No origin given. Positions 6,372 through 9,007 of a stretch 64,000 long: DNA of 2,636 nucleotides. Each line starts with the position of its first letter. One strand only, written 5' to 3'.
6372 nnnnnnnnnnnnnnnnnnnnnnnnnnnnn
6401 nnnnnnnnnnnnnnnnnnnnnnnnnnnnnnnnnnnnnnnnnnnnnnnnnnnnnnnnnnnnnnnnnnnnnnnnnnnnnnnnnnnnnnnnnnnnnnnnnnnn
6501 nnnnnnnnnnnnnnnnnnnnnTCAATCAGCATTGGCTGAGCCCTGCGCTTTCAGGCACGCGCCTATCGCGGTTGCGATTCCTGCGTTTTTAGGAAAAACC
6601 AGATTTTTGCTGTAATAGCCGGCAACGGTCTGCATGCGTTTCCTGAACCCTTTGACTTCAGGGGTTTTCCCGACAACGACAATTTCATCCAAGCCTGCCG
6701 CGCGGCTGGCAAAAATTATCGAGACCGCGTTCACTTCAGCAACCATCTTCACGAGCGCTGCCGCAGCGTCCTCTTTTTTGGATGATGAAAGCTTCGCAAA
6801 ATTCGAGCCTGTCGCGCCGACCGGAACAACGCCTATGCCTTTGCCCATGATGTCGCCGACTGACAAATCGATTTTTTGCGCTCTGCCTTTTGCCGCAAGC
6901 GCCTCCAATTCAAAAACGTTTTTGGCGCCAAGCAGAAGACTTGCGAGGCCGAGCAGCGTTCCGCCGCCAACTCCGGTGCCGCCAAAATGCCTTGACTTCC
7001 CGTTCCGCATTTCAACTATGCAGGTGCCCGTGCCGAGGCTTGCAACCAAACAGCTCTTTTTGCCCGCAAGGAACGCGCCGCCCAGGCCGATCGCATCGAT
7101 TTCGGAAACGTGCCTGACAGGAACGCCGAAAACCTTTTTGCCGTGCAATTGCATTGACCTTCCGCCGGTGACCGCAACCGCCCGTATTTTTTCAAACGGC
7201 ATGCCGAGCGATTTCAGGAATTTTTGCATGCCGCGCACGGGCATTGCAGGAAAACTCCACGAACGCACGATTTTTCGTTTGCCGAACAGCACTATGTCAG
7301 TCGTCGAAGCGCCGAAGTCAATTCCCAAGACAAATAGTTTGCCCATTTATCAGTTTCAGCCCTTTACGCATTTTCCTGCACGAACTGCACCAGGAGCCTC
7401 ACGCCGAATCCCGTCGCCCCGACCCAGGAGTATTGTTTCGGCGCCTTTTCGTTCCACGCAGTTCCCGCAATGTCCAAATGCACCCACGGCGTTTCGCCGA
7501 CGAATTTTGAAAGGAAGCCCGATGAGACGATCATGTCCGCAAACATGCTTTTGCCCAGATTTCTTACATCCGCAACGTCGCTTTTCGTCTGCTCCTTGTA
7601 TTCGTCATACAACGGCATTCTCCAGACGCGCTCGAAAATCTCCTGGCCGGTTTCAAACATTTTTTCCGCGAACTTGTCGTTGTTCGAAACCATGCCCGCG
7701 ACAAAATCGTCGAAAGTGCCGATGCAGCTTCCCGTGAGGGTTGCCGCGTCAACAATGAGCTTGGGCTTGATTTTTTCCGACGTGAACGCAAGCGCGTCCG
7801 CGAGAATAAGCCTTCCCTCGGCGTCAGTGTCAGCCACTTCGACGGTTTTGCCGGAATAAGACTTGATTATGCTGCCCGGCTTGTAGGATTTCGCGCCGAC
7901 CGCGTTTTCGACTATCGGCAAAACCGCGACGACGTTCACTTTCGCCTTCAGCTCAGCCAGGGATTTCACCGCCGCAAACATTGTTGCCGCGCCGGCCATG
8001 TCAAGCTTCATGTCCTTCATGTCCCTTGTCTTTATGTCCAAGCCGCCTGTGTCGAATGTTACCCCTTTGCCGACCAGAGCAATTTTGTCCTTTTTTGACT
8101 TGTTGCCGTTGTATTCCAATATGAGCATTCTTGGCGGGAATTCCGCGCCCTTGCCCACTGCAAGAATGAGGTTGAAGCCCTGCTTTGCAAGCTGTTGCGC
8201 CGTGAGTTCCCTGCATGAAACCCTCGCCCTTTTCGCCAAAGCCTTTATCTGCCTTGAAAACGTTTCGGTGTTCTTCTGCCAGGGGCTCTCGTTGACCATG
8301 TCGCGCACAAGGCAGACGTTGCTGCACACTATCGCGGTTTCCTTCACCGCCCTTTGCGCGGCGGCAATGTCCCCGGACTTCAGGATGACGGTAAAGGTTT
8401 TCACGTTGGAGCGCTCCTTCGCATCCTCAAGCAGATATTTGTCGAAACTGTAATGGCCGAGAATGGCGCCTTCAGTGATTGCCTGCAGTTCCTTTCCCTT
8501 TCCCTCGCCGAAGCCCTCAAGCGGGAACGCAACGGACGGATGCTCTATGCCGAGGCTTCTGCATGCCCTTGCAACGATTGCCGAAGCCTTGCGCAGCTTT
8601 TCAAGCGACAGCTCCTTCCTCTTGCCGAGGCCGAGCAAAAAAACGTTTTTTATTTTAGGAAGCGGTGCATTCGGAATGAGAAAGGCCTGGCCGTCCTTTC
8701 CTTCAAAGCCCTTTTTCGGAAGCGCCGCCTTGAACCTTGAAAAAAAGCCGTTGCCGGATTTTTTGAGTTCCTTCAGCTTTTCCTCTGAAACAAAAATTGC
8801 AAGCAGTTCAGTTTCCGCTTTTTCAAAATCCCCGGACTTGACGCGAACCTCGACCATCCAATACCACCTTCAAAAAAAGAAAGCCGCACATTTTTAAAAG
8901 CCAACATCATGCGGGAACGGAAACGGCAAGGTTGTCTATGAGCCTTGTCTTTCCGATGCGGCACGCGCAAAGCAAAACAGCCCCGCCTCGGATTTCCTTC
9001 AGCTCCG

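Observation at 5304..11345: Two divergent PCNA paralogs 4.5 kb apart, bracketing a bacterial-type pantothenate/CoA gene cluster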

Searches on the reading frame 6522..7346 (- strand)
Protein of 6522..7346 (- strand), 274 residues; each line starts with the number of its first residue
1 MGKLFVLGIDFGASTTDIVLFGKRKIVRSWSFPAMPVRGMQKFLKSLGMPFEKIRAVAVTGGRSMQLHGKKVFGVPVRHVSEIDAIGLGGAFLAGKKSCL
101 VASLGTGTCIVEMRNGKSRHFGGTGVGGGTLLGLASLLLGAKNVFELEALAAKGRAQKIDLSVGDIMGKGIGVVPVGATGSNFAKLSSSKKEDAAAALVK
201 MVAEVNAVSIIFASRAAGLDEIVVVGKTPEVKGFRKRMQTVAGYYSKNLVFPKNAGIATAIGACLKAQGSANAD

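Call 3: search_protein_families(library=pfam, proteins=[window:6522-7346:-], max_evalue=0.01)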
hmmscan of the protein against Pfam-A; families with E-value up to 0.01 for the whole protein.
window:6522-7346:- (274 aa): 4 families
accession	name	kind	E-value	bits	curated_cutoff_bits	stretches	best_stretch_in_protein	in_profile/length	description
PF03630.20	Fumble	-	2.3e-18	66.9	28.5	1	100-265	150-333/334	Fumble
PF00814.31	TsaD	-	2e-06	28.1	24.8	1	73-253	80-251/264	tRNA N6-adenosine threonylcarbamoyltransferase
PF01869.26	BcrAD_BadFG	-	0.00019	21.5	31.5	1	7-265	1-269/271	BadF/BadG/BcrA/BcrD ATPase family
PF14450.12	FtsA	-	0.0091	16.8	31.8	0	8-72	2-66/127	Cell division protein FtsA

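Call 20: search_protein_families(library=ncbifam, proteins=[window:6522-7346:-], max_evalue=0.001)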
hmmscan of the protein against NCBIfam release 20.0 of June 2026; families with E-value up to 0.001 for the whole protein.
window:6522-7346:- (274 aa): 3 families
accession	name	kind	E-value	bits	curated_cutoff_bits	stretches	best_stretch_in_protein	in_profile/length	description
NF009842.0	PRK13317.1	equivalog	2.9e-55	187.6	234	1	6-268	4-273/277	type II pantothenate kinase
TIGR00555.1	panK_eukar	equivalog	1.8e-26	93.3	247.6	1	98-265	123-303/304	type II pantothenate kinase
TIGR00241.1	CoA_E_activ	domain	6.2e-12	45.6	125.4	1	6-265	2-247/248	acyl-CoA dehydratase activase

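Call 94: search_solved_structures(query=window:6522-7346:-, max_evalue=0.001)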
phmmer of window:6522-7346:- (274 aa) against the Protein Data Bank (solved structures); distinct sequences matched with E-value up to 0.001: 14.
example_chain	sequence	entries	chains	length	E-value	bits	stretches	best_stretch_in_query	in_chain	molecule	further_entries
5kpr_A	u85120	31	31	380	1.8e-10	44.2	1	99-265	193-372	Pantothenate kinase 3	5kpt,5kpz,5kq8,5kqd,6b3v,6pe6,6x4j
3sms_A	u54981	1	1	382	1.8e-10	44.2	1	99-265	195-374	Pantothenate kinase 3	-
2i7p_A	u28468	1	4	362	1.9e-10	44.2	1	99-265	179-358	Pantothenate kinase 3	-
3mk6_A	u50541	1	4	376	2.2e-10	44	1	99-265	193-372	Pantothenate kinase 3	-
5e26_A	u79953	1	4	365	7.9e-10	42.1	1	99-266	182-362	Pantothenate kinase 2, mitochondrial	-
2i7n_A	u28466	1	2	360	1.1e-09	41.7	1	99-265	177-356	Pantothenate kinase 1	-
3smp_A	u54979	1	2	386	1.1e-09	41.6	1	99-266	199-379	Pantothenate kinase 1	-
4m7x_A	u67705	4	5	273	8.9e-09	38.7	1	52-262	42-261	Type II pantothenate kinase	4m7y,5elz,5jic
6ebv_A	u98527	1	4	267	9.2e-09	38.7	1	52-239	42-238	Type II pantothenate kinase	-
6awg_A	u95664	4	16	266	9.6e-09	38.6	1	52-234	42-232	Type II pantothenate kinase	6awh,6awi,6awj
2ews_A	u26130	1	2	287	9.9e-09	38.5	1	52-239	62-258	Pantothenate kinase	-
6avp_A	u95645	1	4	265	1e-08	38.5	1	52-233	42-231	Type II pantothenate kinase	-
4nb4_A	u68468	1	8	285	1e-08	38.5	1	52-239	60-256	Type II pantothenate kinase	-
6uj5_A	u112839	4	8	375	1.9e-07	34.3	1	100-187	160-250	Pantothenate kinase CAB1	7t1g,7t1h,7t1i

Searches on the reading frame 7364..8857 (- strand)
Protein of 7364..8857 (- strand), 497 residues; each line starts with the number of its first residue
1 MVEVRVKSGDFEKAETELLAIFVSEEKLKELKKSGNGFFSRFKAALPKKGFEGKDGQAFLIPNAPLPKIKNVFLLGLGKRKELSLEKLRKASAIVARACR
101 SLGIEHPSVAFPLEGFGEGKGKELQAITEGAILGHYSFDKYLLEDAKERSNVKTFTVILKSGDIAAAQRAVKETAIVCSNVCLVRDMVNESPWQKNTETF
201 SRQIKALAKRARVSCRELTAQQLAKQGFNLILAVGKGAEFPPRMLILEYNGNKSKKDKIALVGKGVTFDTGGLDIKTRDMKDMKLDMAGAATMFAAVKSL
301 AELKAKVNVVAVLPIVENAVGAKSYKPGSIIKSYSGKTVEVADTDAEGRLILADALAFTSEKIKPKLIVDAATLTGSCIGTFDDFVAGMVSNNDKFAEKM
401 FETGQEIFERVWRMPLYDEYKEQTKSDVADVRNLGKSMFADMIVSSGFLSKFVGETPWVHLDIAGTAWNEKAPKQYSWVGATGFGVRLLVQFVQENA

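Call 3: search_protein_families(library=pfam, proteins=[window:7364-8857:-], max_evalue=0.01)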
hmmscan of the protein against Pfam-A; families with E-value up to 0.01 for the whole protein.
window:7364-8857:- (497 aa): 2 families
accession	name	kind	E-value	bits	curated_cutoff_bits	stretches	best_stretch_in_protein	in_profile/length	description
PF00883.26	Peptidase_M17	-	4e-112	374.9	25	1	183-490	2-310/310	Cytosol aminopeptidase family, catalytic domain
PF02789.23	Peptidase_M17_N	-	2.3e-19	70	23.4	1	41-141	24-125/129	Cytosol aminopeptidase family, N-terminal domain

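Call 20: search_protein_families(library=ncbifam, proteins=[window:7364-8857:-], max_evalue=0.001)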
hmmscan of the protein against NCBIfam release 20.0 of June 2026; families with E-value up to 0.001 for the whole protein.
window:7364-8857:- (497 aa): 13 families
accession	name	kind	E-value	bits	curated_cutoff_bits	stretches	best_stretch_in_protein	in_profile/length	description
NF002083.0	PRK00913.3-5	equivalog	4.6e-132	441.4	468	1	12-495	11-489/492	leucyl aminopeptidase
NF002073.0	PRK00913.1-2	equivalog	3.3e-128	428.7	432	1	32-495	42-500/505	leucyl aminopeptidase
NF002077.0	PRK00913.2-4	equivalog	4e-121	405.5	471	1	5-496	6-498/501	leucyl aminopeptidase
NF002075.0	PRK00913.2-2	equivalog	2e-118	396.4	468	1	25-496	34-499/502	leucyl aminopeptidase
NF002074.0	PRK00913.1-4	equivalog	2.3e-113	379.6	415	1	3-496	2-493/496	leucyl aminopeptidase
NF002076.0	PRK00913.2-3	equivalog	2e-109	366.9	491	1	16-495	15-492/494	leucyl aminopeptidase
NF002082.0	PRK00913.3-4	equivalog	3.3e-109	366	552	1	4-495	3-502/504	leucyl aminopeptidase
NF002081.0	PRK00913.3-3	equivalog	1.7e-94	317.3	485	1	4-495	3-480/485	leucyl aminopeptidase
NF002072.0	PRK00913.1-1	equivalog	8.2e-94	314.9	826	1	3-495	2-494/502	leucyl aminopeptidase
NF002078.0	PRK00913.2-5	equivalog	4.7e-91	305.8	622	1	13-494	15-495/500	leucyl aminopeptidase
NF002080.0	PRK00913.3-2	equivalog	3.8e-79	266.6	475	1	169-468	123-424/447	leucyl aminopeptidase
NF003450.0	PRK05015.1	equivalog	1.2e-65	222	437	1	178-496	104-428/429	aminopeptidase PepB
NF002079.0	PRK00913.3-1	equivalog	7.8e-57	193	1013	1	166-495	159-491/496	leucyl aminopeptidase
